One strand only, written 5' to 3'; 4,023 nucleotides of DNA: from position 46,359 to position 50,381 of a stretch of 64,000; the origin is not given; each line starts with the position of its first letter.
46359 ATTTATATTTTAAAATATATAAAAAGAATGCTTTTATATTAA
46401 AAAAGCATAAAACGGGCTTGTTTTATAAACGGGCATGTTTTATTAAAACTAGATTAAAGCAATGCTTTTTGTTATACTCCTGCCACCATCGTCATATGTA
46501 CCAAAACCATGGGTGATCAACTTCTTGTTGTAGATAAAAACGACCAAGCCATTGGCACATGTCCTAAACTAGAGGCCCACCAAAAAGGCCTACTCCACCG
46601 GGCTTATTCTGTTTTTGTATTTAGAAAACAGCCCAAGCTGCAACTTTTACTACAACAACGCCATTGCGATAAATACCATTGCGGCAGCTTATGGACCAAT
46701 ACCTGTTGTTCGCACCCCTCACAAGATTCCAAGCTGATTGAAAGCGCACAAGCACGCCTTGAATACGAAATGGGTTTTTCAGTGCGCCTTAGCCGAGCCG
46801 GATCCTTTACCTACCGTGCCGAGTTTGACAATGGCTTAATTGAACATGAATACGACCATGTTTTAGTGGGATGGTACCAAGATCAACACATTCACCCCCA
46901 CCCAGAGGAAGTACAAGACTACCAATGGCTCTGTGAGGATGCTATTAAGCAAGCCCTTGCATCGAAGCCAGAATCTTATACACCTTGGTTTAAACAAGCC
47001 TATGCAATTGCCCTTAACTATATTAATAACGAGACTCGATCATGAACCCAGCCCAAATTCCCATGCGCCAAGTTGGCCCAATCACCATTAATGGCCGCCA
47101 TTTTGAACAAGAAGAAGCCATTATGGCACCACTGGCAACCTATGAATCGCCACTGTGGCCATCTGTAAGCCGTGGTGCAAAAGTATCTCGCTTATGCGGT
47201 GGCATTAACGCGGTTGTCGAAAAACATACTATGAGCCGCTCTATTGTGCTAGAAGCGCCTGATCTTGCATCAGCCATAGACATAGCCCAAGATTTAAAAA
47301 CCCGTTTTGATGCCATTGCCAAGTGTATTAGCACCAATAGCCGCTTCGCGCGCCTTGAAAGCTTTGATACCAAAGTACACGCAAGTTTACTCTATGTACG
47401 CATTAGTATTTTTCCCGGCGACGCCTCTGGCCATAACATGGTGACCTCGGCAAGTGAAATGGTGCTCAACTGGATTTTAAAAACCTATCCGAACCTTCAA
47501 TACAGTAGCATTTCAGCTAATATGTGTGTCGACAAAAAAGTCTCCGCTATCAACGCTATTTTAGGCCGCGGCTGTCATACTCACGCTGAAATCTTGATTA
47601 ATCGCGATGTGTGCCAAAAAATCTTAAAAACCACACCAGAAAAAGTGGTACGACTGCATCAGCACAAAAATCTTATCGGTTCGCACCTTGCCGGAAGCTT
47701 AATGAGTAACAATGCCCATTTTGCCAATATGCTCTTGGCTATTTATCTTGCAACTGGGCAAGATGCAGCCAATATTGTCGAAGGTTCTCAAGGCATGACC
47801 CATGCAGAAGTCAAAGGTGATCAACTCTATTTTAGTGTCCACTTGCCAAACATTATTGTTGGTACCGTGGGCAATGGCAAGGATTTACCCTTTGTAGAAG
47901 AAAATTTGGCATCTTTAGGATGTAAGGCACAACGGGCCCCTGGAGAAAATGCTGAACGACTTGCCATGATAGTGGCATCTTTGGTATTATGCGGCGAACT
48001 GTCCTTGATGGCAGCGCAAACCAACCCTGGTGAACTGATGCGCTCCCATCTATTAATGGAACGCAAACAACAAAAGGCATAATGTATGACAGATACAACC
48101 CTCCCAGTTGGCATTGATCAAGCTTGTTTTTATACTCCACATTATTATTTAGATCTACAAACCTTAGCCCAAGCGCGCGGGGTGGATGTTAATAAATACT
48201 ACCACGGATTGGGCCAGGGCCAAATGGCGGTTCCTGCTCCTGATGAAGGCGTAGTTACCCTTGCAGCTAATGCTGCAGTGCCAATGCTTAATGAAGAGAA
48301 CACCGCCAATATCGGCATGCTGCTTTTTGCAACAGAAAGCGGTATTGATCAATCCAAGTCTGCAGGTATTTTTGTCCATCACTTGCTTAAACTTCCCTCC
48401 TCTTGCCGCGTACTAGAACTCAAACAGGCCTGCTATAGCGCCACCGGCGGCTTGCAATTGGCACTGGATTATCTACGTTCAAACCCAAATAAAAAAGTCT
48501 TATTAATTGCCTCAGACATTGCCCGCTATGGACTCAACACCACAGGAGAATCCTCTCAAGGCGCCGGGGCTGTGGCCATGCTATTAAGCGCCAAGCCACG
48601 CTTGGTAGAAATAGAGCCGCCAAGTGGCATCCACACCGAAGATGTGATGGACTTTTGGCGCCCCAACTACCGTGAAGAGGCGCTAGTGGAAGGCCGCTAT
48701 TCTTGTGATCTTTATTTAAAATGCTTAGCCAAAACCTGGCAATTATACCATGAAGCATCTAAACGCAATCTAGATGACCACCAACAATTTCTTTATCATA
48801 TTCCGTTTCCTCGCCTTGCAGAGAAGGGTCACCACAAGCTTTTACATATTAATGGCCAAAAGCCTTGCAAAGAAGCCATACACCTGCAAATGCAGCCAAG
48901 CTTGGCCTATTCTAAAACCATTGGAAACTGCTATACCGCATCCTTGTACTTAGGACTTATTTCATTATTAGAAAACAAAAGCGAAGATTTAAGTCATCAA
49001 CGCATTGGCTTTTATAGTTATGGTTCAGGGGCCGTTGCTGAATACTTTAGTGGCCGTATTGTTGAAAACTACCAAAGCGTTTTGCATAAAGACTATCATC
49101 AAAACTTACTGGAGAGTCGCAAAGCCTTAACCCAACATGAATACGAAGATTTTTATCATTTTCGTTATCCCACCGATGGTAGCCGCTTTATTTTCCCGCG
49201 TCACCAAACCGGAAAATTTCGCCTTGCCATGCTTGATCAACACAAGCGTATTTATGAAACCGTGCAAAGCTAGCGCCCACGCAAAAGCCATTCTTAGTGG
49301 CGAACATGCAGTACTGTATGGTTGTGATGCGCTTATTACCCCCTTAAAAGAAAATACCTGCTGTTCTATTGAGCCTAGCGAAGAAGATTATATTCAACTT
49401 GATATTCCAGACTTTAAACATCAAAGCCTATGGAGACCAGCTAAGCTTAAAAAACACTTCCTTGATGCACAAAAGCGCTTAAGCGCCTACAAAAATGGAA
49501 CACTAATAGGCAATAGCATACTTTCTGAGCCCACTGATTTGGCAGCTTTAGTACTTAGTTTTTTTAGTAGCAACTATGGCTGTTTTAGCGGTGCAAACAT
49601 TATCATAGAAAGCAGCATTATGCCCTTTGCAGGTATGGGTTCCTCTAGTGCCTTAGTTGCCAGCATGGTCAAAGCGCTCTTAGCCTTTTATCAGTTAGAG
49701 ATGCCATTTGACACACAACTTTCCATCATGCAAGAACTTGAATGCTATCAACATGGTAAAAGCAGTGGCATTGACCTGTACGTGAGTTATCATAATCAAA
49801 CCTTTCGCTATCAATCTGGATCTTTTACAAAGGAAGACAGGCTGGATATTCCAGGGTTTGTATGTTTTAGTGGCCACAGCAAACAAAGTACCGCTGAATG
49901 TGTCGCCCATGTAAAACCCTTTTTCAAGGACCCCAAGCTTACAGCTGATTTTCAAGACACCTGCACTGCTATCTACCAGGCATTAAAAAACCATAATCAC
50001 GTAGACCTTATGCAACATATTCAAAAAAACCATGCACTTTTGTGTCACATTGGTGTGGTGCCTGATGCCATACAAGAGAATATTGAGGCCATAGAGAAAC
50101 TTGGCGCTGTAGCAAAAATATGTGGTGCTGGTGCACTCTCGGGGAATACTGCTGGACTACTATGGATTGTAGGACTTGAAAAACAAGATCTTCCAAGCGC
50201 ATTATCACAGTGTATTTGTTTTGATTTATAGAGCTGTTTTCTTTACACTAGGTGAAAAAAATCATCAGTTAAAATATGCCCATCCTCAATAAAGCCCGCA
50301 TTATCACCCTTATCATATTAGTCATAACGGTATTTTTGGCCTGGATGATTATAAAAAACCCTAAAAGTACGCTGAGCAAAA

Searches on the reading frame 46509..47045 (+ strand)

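Call 18: search_protein_families(library=pfam, proteins=[window:46509-47045:+], max_evalue=0.0001)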
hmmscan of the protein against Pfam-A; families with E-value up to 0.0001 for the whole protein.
window:46509-47045:+ (178 aa): 1 family
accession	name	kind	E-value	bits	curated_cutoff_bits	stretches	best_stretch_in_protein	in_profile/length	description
PF00293.34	NUDIX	-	2.2e-11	44.3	21.1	1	30-161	3-134/134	NUDIX domain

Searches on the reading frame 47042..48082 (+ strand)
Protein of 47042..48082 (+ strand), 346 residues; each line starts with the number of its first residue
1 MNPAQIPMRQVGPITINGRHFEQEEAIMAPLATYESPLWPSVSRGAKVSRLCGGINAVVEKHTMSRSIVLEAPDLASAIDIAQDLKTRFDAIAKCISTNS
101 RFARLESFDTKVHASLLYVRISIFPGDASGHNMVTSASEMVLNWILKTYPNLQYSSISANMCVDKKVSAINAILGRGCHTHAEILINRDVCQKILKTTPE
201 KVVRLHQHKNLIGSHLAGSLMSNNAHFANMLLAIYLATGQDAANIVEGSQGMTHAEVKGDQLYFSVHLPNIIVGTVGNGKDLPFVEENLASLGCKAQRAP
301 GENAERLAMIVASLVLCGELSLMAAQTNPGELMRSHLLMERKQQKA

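Call 18: search_protein_families(library=pfam, proteins=[window:47042-48082:+], max_evalue=0.0001)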
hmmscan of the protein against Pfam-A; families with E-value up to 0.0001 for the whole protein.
window:47042-48082:+ (346 aa): 1 family
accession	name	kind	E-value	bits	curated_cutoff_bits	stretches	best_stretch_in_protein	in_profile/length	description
PF00368.23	HMG-CoA_red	-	1.8e-86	290.9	27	1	4-339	41-366/368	Hydroxymethylglutaryl-coenzyme A reductase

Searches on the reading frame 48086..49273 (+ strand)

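Call 18: search_protein_families(library=pfam, proteins=[window:48086-49273:+], max_evalue=0.0001)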
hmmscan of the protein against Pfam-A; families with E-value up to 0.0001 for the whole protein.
window:48086-49273:+ (395 aa): 4 families
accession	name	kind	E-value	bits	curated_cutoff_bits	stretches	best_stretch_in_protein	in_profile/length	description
PF08540.16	HMG_CoA_synt_C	-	5.4e-25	89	25.1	2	262-360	137-241/280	Hydroxymethylglutaryl-coenzyme A synthase C terminal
PF01154.23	HMG_CoA_synt_N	-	6.2e-14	52.7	25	1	8-169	5-171/174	Hydroxymethylglutaryl-coenzyme A synthase N terminal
PF00195.25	Chal_sti_synt_N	-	3.2e-06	27.2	27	1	55-150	98-195/225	Chalcone and stilbene synthases, N-terminal domain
PF08545.16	ACP_syn_III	-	3.4e-06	27.3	24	1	111-170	2-64/80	3-Oxoacyl-[acyl-carrier-protein (ACP)] synthase III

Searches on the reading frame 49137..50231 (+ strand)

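Call 18: search_protein_families(library=pfam, proteins=[window:49137-50231:+], max_evalue=0.0001)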
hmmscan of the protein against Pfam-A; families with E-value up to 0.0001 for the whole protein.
window:49137-50231:+ (364 aa): 1 family
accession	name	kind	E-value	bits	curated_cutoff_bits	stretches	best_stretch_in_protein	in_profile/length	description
PF00288.32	GHMP_kinases_N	-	2.1e-14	53.9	22.3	1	139-219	6-85/87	GHMP kinases N terminal domain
